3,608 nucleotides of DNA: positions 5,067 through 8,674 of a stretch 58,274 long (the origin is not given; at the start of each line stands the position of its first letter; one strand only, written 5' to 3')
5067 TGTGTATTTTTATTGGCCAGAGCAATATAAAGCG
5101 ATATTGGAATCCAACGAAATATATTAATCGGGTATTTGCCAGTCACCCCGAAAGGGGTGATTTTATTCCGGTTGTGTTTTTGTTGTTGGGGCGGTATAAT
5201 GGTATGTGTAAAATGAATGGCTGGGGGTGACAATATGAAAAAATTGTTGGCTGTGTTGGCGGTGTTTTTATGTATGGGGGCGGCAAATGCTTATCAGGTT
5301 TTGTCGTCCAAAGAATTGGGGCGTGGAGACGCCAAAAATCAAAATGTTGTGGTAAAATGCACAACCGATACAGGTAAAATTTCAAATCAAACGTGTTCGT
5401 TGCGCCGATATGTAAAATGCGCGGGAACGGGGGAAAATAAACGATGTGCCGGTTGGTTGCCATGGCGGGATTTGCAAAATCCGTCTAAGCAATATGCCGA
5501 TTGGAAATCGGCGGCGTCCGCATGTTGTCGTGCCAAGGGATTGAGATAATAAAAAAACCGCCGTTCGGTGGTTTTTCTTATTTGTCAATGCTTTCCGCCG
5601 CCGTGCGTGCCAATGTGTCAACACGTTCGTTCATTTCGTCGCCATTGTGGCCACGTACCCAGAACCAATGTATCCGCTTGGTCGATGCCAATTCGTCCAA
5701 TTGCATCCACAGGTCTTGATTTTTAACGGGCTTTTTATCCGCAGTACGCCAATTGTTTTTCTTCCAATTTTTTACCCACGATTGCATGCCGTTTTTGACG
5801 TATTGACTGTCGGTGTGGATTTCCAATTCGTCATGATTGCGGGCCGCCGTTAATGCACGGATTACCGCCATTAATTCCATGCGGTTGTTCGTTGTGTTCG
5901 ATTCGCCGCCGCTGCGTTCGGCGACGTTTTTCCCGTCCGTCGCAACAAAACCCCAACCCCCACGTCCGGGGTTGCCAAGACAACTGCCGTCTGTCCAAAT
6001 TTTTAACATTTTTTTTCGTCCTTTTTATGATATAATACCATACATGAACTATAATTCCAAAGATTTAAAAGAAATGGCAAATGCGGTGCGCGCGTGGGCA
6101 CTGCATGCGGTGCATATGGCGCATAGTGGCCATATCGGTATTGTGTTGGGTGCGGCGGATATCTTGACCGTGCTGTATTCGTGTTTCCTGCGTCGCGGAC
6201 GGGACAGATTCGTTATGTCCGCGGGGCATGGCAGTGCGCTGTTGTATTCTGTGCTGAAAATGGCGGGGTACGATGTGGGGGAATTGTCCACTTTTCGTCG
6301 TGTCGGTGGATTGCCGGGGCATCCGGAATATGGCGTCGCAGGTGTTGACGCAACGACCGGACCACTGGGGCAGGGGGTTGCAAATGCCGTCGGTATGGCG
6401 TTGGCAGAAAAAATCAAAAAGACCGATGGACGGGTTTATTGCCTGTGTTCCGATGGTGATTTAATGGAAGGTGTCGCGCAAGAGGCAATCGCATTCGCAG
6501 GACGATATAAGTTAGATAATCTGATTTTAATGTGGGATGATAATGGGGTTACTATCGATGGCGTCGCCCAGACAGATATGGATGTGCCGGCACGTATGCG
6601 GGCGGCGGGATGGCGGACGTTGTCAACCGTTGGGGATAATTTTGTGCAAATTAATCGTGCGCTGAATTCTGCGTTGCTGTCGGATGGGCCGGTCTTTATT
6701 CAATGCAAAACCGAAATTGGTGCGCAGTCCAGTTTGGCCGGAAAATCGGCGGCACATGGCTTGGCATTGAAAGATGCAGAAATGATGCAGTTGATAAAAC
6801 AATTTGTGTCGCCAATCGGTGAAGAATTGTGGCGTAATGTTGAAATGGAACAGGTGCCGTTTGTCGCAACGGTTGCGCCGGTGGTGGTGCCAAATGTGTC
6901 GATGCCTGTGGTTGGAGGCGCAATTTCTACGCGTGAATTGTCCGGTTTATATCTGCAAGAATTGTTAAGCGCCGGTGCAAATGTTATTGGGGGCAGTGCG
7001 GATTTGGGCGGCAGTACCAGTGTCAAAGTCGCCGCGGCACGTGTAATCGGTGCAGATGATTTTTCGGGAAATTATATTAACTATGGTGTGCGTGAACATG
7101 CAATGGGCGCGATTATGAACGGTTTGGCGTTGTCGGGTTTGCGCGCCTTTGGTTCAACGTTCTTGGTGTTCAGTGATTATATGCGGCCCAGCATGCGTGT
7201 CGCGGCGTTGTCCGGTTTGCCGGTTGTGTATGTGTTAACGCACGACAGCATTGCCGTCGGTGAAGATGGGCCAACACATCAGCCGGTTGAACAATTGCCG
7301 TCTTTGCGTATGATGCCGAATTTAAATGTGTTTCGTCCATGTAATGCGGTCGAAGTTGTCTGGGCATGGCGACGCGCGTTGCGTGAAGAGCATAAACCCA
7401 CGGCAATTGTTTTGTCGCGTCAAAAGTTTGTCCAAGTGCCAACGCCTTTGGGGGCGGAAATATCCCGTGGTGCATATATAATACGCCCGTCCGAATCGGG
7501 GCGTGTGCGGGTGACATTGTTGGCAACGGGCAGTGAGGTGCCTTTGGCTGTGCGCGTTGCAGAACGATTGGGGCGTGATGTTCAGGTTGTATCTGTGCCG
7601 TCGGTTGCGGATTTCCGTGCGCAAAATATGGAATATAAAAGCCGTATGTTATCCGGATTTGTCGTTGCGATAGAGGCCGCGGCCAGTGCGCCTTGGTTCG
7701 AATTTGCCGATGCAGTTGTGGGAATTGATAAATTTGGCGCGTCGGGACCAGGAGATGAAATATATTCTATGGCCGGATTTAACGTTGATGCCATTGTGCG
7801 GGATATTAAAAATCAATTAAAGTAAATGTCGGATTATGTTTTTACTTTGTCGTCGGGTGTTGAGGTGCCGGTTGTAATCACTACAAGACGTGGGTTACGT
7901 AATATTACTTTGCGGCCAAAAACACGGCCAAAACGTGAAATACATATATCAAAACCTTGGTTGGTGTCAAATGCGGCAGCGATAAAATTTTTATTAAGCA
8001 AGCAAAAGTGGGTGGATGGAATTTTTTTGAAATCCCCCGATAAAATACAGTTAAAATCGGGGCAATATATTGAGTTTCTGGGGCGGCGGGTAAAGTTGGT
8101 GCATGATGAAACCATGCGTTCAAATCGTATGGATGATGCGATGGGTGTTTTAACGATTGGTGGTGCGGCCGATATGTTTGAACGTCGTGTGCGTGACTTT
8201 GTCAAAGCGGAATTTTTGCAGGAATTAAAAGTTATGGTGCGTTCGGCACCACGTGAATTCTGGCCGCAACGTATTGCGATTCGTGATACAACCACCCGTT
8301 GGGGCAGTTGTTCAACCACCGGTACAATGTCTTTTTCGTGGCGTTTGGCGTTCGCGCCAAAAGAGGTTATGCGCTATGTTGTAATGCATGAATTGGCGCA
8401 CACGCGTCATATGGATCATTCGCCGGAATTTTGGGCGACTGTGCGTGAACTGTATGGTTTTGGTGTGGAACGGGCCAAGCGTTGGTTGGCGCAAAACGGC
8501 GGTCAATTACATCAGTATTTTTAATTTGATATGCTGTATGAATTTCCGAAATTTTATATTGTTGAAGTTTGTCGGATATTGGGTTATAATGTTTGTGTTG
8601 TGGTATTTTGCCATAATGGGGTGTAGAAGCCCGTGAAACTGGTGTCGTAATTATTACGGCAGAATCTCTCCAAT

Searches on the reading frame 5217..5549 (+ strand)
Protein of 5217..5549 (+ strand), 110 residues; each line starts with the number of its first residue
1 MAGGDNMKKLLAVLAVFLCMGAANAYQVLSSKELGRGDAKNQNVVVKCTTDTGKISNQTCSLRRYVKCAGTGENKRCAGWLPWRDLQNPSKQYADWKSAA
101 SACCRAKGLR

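Call 20: search_protein_families(library=pfam, proteins=[window:5217-5549:+], max_evalue=0.01)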
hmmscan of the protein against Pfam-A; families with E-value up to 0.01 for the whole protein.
window:5217-5549:+ (110 aa): 0 families

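Call 90: find_encoding_contigs(protein=window:5217-5549:+, flank=10000, max_places=10)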
Protein window:5217-5549:+ (110 aa): 7 contigs read that carry it; 6 places shown.
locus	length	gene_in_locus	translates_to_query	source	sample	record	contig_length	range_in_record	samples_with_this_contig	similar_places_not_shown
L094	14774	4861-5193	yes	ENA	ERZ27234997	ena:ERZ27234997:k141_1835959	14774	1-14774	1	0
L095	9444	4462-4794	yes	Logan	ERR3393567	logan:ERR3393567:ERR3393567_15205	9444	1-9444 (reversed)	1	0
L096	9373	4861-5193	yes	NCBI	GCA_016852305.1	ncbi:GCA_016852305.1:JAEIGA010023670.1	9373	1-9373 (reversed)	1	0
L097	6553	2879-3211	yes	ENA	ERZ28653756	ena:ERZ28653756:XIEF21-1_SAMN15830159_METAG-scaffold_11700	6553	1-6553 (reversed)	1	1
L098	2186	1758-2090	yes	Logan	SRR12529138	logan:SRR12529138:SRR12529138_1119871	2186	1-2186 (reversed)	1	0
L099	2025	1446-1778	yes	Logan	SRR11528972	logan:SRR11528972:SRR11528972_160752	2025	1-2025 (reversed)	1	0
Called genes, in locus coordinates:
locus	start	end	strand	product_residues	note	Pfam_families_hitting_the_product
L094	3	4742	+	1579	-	?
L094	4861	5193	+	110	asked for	-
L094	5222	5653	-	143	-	PF00075:RNase_H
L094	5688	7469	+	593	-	PF00456:Transketolase_N, PF13292:DXP_synthase_N, PF02775:TPP_enzyme_C (weak), PF02779:Transket_pyr, PF22613:Transketolase_C_1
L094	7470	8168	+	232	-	PF01863:YgjP-like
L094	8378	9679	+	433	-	PF13393:tRNA-synt_His, PF00587:tRNA-synt_2b (weak), PF03129:HGTP_anticodon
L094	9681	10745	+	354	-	PF03462:PCRF, PF00472:RF-1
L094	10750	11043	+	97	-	-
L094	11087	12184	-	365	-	PF03797:Autotransporter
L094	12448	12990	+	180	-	-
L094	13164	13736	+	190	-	PF13189:Cytidylate_kin2 (faint), PF13238:AAA_18, PF13671:AAA_33 (faint), PF01202:SKI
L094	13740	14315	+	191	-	PF01741:MscL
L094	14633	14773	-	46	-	?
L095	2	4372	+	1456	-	?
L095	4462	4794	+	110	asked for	-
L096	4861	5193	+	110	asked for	-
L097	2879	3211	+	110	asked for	-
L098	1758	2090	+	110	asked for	-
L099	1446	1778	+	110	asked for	-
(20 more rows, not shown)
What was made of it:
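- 5217..5549 (+): Small (110 aa) secreted 7-Cys protein, identical in amino-acid sequence next to every allele class. An exact-sequence look-up found it on contigs carrying alleles A, B and D (call 90).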

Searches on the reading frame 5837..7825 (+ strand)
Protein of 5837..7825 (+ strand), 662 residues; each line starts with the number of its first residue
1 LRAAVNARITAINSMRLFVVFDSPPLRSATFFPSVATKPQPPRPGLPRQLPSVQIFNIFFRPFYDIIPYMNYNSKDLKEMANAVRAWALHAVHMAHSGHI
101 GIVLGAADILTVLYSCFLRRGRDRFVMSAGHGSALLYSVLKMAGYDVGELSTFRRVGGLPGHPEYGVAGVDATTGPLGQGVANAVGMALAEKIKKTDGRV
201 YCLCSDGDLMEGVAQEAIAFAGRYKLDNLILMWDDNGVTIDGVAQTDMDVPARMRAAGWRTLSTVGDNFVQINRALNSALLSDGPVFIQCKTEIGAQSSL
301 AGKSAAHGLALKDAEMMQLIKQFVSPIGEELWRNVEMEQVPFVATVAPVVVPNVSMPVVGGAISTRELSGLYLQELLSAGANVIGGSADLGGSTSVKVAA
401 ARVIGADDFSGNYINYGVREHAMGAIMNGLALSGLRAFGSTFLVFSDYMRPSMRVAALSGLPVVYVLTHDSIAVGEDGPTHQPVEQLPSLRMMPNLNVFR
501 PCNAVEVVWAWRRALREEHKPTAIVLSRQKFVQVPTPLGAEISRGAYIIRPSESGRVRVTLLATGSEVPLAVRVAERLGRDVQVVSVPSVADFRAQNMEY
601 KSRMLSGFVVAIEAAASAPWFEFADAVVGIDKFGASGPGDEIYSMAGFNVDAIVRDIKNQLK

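Call 6: search_protein_families(library=pfam, proteins=[window:5837-7825:+], max_evalue=0.01)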
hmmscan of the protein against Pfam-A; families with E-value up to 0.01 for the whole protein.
window:5837-7825:+ (662 aa): 7 families
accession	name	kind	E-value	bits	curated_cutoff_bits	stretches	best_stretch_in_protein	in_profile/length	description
PF00456.26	Transketolase_N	-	6.5e-67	226.3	22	1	78-322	3-274/334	Transketolase, thiamine diphosphate binding domain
PF02779.29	Transket_pyr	-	5.6e-52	176.3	27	1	362-530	2-171/174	Transketolase, pyrimidine binding domain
PF22613.1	Transketolase_C_1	-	5.8e-25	88.1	27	1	545-649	1-113/113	Transketolase-like TK C-terminal domain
PF13292.11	DXP_synthase_N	-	8.5e-16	58.5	21.2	1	73-241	14-176/274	1-deoxy-D-xylulose-5-phosphate synthase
PF02775.26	TPP_enzyme_C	-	8.1e-08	32.6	21.9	1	172-290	25-151/151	Thiamine pyrophosphate enzyme, C-terminal TPP binding domain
PF02780.25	Transketolase_C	-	3.7e-05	24.1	25.9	1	558-613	11-68/124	Transketolase, C-terminal domain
PF00676.26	E1_dh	-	0.0082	15.6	22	0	173-238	99-163/300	Dehydrogenase E1 component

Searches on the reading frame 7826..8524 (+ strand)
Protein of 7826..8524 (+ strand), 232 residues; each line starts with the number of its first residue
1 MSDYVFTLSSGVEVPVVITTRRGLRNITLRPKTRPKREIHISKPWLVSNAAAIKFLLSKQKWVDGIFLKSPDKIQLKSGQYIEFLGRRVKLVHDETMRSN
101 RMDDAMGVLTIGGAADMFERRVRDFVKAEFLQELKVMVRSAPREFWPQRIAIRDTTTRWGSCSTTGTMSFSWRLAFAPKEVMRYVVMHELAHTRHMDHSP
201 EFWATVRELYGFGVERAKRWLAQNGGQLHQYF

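Call 6: search_protein_families(library=pfam, proteins=[window:7826-8524:+], max_evalue=0.01)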
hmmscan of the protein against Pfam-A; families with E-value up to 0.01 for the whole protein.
window:7826-8524:+ (232 aa): 2 families
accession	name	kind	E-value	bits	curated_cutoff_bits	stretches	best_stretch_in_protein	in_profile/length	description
PF01863.23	YgjP-like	-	4.1e-38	131.9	26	1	32-223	6-206/207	YgjP-like, metallopeptidase domain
PF08325.16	WLM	-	0.00059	20.4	26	1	176-210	77-111/190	WLM domain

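Call 10: find_encoding_contigs(protein=window:7826-8524:+, flank=10000, max_places=10)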
Protein window:7826-8524:+ (232 aa): no gene with exactly this product is on record in the collection.
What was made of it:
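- Tried and rejected: Exact look-up of the window's YgjP found nothing on record (call 10).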
